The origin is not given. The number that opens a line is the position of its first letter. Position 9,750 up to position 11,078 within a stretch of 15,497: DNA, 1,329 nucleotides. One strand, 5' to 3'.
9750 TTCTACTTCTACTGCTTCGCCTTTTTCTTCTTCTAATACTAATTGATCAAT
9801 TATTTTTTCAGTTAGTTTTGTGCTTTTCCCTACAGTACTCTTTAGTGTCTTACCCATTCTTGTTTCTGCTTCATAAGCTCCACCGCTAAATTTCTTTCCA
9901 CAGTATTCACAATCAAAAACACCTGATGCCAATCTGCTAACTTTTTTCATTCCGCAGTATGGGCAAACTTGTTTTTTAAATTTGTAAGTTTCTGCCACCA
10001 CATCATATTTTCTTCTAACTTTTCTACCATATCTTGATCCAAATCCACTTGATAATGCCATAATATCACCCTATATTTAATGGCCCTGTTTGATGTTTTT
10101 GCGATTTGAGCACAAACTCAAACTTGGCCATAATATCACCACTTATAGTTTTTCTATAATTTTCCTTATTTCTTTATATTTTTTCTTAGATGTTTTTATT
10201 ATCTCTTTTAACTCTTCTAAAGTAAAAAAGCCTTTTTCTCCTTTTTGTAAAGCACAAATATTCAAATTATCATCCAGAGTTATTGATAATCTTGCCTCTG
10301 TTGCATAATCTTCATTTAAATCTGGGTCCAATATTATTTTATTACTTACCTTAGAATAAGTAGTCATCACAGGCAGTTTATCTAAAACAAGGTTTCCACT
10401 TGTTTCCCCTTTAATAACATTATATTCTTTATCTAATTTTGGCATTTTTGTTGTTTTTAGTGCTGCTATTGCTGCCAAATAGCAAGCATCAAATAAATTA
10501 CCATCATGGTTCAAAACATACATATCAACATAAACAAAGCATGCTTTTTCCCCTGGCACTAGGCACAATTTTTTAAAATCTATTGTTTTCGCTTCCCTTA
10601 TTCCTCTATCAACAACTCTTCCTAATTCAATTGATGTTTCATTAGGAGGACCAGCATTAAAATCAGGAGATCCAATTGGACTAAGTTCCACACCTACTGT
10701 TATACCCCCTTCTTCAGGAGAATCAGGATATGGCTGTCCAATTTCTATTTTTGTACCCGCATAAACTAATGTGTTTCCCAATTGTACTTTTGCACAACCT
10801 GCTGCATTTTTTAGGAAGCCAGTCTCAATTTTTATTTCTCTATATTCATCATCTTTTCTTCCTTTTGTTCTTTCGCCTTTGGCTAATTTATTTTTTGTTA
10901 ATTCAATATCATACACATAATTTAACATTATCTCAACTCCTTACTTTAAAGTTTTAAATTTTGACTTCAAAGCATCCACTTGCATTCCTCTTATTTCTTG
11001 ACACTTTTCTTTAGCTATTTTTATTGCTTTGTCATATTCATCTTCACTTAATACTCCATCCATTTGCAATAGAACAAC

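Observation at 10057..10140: Recurring intergenic hairpin element, copy A: perfect 14-nt duplication of the rpl37ae SD+ATG and a mini-ORF that stops inside the real SD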

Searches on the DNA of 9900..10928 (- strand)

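Call 14: search_rna_families(source=window, start=9900, end=10300, threshold=evalue, max_evalue=10)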
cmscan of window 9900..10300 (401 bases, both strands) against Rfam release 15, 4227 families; matches with E-value up to 10: 0.
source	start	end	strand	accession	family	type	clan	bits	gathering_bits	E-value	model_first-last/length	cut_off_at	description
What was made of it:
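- On Any Rfam family: Region 9900-10300 at E <= 10 gave nothing (call 14).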

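Call 66: search_rna_families(sources=[L006, L041, L101, L118, L086], threshold=gathering)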
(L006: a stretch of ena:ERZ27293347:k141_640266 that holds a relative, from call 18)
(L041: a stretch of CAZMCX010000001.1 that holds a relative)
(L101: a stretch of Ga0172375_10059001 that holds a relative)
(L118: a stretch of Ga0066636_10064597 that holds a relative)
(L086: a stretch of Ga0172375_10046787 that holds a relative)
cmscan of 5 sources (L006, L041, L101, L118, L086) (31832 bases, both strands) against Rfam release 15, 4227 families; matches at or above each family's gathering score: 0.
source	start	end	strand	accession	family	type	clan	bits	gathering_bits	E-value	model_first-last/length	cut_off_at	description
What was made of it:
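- On Any Rfam family: Five related loci gave nothing (call 66).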

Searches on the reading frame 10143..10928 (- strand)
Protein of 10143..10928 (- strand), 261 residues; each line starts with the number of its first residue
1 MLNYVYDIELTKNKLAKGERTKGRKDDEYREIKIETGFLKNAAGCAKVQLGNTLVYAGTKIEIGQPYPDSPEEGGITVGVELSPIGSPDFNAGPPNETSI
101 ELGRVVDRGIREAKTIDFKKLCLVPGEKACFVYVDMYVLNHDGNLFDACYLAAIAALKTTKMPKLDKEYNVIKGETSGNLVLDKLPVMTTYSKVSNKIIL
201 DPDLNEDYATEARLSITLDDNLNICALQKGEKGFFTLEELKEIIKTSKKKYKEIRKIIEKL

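Call 13: find_encoding_contigs(protein=window:10143-10928:-, flank=10000, max_places=10)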
Protein window:10143-10928:- (261 aa): 6 contigs read that carry it; 5 places shown.
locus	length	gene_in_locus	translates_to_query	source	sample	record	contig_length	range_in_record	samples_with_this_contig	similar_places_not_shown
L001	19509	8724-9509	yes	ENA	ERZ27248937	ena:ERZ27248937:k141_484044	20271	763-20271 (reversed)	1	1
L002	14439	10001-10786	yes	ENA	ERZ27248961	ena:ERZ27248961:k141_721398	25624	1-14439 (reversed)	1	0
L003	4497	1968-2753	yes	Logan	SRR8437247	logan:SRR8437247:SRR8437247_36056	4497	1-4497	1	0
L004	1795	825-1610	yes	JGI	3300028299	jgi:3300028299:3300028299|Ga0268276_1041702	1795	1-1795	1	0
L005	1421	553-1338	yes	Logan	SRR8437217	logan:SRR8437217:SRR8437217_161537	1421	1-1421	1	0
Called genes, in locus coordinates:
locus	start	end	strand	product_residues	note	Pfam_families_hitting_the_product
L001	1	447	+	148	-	?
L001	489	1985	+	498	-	PF00709:Adenylsucc_synt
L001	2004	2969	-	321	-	PF01978:TrmB (faint), PF13412:HTH_24, PF01022:HTH_5 (faint), PF13404:HTH_AsnC-type (weak), PF13412:HTH_24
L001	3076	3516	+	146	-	PF08915:tRNA-Thr_ED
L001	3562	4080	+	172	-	PF13489:Methyltransf_23 (weak), PF13847:Methyltransf_31, PF08241:Methyltransf_11, PF08242:Methyltransf_12 (weak), PF13649:Methyltransf_25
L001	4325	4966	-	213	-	PF01978:TrmB (weak), PF27325:MJ0538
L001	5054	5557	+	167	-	-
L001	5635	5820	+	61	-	-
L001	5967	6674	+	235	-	PF10584:Proteasome_A_N, PF00227:Proteasome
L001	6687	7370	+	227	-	PF01172:SBDS_N, PF09377:SBDS_domain_II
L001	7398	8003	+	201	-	PF22625:ECR1_N_2 (weak)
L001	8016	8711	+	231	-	PF01138:RNase_PH, PF03725:RNase_PH_C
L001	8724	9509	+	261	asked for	PF01138:RNase_PH, PF03725:RNase_PH_C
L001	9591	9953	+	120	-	PF01780:Ribosomal_L37ae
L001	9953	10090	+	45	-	PF03604:Zn_ribbon_RPAB4 (weak)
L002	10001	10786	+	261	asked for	PF01138:RNase_PH, PF03725:RNase_PH_C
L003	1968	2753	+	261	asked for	PF01138:RNase_PH, PF03725:RNase_PH_C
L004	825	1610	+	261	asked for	PF01138:RNase_PH, PF03725:RNase_PH_C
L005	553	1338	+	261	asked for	PF01138:RNase_PH, PF03725:RNase_PH_C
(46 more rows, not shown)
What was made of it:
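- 10143..10928 (-): rrp42 (exosome RNase PH subunit), the upstream gene; its stop TAA is at 10143-10145. Pfam RNase_PH and RNase_PH_C on the identical product (call 13).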

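Call 17: find_homologous_proteins(query=window:10143-10928:-, max_evalue=1e-20)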
Query window:10143-10928:- (261 aa): 2548 proteins with E <= 1e-20 among 4133 candidates; the best 120 are listed.
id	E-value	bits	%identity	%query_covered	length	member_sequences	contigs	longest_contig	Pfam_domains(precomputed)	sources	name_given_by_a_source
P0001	2.9e-168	576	100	100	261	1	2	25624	PF03725.21,PF01138.28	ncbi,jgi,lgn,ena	-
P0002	2.3e-135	468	80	100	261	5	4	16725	PF03725.21,PF01138.28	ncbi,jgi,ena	-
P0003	2.0e-131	455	78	100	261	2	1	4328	PF03725.21,PF01138.28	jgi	-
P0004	1.7e-80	288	56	94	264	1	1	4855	PF03725.21,PF01138.28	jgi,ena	-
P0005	1.0e-77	279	50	100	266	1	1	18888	PF03725.21,PF01138.28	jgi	-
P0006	1.2e-77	279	54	93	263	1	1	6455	PF03725.21,PF01138.28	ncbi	-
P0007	8.3e-77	276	81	60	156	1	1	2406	PF03725.21,PF01138.28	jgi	jgi:exosome complex component RRP42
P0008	9.2e-76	273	54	93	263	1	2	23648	PF03725.21,PF01138.28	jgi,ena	jgi:exosome complex component RRP42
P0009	1.2e-75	272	54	91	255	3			PF03725.21,PF01138.28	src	-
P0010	1.8e-75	272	52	96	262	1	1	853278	PF03725.21,PF01138.28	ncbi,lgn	-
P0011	2.2e-75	272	52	95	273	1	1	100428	PF03725.21,PF01138.28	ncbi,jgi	-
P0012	2.3e-75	271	54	93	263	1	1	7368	PF03725.21,PF01138.28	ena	-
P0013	3.1e-75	271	54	93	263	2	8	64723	PF03725.21,PF01138.28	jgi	-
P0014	3.2e-75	271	54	93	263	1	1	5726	PF03725.21,PF01138.28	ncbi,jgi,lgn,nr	ncbi:MAG TPA: exosome complex protein Rrp42 [Candidatus Bathyarchaeota archaeon]|nr:exosome complex 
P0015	8.7e-75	270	54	93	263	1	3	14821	PF03725.21,PF01138.28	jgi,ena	-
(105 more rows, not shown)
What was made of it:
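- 10143..10928 (-): Homologues are named Rrp42 (call 17).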

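Call 18: find_encoding_contigs(protein=P0002, flank=10000, max_places=6)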
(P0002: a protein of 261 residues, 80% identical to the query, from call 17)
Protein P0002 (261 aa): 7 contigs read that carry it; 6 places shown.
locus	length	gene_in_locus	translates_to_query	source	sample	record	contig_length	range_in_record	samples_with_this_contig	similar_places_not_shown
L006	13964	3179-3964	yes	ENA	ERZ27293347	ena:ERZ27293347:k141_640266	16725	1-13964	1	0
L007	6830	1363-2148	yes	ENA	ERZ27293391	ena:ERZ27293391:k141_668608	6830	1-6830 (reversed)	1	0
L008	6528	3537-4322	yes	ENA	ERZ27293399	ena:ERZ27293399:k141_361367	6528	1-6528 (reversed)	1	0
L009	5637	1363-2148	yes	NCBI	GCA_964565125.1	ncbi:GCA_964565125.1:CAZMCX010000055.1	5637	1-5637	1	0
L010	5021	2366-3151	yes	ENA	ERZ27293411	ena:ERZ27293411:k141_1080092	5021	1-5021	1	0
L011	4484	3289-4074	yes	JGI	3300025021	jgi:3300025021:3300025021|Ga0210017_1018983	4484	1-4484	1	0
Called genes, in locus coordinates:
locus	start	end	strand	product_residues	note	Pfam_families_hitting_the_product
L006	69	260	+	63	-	-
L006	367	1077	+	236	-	PF10584:Proteasome_A_N, PF00227:Proteasome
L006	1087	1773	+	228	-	PF01172:SBDS_N, PF09377:SBDS_domain_II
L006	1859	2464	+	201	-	PF14382:ECR1_N (faint), PF22625:ECR1_N_2, PF00013:KH_1 (faint)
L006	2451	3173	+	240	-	PF01138:RNase_PH, PF03725:RNase_PH_C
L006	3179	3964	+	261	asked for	PF01138:RNase_PH, PF03725:RNase_PH_C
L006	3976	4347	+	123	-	PF01780:Ribosomal_L37ae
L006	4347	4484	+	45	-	PF03604:Zn_ribbon_RPAB4 (weak)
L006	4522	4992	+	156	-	-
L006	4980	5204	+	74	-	PF09341:Pcc1 (weak)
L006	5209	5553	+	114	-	PF01920:Prefoldin_2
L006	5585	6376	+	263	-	PF06293:Kdo (faint)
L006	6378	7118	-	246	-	PF13483:Lactamase_B_3, PF23023:Anti-Pycsar_Apyc1 (faint), PF00753:Lactamase_B, PF12706:Lactamase_B_2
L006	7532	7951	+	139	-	PF01090:Ribosomal_S19e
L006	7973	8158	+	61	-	PF00832:Ribosomal_L39 (faint)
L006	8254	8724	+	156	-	PF01198:Ribosomal_L31e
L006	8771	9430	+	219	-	PF01912:eIF-6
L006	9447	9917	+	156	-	PF02996:Prefoldin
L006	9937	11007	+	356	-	PF00448:SRP54, PF13207:AAA_17 (weak)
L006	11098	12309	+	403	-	PF13173:AAA_14, PF13635:DUF4143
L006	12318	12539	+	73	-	-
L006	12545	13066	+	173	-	PF01994:Trm56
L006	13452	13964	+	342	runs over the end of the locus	PF01546:Peptidase_M20, PF07687:M20_dimer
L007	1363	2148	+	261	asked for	PF01138:RNase_PH, PF03725:RNase_PH_C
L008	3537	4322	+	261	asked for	PF01138:RNase_PH, PF03725:RNase_PH_C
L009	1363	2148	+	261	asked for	PF01138:RNase_PH, PF03725:RNase_PH_C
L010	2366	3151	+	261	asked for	PF01138:RNase_PH, PF03725:RNase_PH_C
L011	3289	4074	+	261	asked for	PF01138:RNase_PH, PF03725:RNase_PH_C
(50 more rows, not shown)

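Call 19: find_encoding_contigs(protein=P0003, flank=10000, max_places=4)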
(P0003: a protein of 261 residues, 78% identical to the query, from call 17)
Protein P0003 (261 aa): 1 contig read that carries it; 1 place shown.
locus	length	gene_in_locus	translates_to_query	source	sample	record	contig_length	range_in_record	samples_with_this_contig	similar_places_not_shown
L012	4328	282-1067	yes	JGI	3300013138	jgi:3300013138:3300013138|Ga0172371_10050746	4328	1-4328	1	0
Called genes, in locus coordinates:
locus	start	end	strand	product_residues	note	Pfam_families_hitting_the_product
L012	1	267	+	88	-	?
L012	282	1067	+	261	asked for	PF01138:RNase_PH, PF03725:RNase_PH_C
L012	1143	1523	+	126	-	PF01780:Ribosomal_L37ae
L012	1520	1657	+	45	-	PF03604:Zn_ribbon_RPAB4 (weak)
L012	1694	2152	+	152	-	-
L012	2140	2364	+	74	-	PF09341:Pcc1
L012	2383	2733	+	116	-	PF01920:Prefoldin_2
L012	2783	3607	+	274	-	-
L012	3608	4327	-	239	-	?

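Call 85: find_encoding_contigs(protein=P0007, flank=3000, max_places=3)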
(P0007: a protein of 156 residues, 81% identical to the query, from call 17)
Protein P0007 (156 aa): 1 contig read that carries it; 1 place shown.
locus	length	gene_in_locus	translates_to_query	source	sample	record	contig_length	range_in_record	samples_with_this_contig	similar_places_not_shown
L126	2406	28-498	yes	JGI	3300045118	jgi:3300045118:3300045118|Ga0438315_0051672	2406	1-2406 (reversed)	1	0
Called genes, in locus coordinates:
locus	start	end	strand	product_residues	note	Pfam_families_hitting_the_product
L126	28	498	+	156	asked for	PF01138:RNase_PH, PF03725:RNase_PH_C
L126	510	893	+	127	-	PF01780:Ribosomal_L37ae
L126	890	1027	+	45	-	PF03604:Zn_ribbon_RPAB4 (weak)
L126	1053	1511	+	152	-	-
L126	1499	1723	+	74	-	PF09341:Pcc1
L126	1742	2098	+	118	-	PF01920:Prefoldin_2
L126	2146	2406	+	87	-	?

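Call 86: find_encoding_contigs(protein=P0004, flank=3000, max_places=2)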
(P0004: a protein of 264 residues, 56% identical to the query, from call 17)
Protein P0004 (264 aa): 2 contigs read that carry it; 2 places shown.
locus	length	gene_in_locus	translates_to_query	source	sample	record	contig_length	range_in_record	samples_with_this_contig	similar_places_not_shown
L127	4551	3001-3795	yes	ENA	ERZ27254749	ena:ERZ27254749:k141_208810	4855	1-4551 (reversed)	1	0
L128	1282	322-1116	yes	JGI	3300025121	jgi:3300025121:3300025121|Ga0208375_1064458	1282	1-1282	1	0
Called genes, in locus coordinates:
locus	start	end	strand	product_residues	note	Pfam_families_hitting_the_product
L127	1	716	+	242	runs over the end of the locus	PF10584:Proteasome_A_N, PF00227:Proteasome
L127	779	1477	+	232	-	PF01172:SBDS_N, PF09377:SBDS_domain_II, PF20268:SBDS_C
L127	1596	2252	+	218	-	PF14382:ECR1_N (weak), PF22625:ECR1_N_2, PF15985:KH_6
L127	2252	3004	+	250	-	PF01138:RNase_PH, PF03725:RNase_PH_C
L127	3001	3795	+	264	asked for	PF01138:RNase_PH, PF03725:RNase_PH_C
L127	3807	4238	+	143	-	PF01780:Ribosomal_L37ae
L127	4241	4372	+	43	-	PF03604:Zn_ribbon_RPAB4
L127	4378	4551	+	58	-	?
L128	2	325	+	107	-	?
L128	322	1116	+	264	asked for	PF01138:RNase_PH, PF03725:RNase_PH_C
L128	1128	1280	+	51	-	?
